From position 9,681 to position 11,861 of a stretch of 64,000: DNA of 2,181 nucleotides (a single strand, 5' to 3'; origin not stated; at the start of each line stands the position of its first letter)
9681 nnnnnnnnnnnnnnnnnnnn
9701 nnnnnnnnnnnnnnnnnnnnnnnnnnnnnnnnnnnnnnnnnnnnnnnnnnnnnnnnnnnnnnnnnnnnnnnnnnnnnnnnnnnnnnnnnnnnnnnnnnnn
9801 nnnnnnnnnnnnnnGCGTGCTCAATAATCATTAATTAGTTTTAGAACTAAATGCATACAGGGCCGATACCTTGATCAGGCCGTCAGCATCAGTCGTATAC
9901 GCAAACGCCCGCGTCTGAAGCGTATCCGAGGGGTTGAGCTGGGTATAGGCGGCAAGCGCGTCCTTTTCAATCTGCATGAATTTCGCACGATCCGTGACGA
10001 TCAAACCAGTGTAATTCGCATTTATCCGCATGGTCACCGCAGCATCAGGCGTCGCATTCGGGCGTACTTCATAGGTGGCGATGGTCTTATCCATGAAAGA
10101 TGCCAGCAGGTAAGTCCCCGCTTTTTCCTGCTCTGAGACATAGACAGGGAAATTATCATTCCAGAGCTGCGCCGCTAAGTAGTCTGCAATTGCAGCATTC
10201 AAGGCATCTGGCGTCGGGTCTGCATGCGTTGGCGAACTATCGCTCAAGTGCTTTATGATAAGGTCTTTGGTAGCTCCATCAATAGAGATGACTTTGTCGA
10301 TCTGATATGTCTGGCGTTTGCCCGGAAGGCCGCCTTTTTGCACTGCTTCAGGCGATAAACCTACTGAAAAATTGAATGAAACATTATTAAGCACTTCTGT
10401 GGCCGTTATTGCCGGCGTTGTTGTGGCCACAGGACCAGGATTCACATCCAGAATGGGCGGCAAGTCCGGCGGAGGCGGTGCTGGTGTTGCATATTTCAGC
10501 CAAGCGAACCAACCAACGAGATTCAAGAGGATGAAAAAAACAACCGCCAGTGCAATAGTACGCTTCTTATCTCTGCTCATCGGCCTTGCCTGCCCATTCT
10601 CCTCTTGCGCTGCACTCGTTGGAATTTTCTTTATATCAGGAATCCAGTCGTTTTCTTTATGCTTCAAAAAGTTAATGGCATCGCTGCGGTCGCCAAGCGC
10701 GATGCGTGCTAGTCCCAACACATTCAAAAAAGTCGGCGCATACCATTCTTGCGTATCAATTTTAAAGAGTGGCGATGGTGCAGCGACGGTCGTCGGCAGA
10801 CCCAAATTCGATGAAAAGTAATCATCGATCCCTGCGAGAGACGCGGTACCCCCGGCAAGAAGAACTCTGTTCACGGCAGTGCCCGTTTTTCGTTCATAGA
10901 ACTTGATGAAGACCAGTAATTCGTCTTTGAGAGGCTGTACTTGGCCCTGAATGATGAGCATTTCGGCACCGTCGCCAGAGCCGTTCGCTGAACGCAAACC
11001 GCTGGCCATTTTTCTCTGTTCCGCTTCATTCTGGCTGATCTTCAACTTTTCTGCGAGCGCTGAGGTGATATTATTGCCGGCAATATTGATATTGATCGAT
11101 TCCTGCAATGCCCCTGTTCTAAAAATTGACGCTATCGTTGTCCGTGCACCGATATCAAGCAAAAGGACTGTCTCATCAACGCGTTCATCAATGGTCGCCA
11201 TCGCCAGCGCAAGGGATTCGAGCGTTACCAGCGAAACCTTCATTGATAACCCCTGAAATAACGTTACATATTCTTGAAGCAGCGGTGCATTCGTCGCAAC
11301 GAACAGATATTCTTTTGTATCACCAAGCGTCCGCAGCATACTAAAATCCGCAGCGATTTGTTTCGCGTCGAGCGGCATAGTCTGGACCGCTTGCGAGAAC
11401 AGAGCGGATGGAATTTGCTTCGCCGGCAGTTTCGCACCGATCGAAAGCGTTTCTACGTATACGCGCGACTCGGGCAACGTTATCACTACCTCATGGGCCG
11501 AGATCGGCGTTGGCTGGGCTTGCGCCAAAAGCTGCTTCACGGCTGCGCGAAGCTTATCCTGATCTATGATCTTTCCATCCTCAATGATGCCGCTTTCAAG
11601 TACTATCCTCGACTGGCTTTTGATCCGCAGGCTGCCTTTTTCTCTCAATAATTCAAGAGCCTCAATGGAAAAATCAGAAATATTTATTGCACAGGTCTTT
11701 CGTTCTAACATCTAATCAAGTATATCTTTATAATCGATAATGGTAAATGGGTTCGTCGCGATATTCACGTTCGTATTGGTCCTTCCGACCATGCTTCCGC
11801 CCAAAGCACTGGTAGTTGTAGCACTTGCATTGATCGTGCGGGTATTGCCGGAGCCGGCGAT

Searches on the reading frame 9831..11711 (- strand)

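Call 26: search_protein_families(library=pfam, proteins=[window:9831-11711:-], max_evalue=0.001)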
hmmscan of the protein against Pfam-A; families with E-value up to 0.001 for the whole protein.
window:9831-11711:- (626 aa): 3 families
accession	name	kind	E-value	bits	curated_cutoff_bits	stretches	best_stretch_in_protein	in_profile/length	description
PF11104.14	PilM_2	-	3e-30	105.8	27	1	9-320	2-315/340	Type IV pilus assembly protein PilM;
PF14450.12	FtsA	-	3.5e-14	53.7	31.8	1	184-333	2-127/127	Cell division protein FtsA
PF06723.19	MreB_Mbl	-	8.3e-06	25.3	27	0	281-311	275-305/327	MreB/Mbl protein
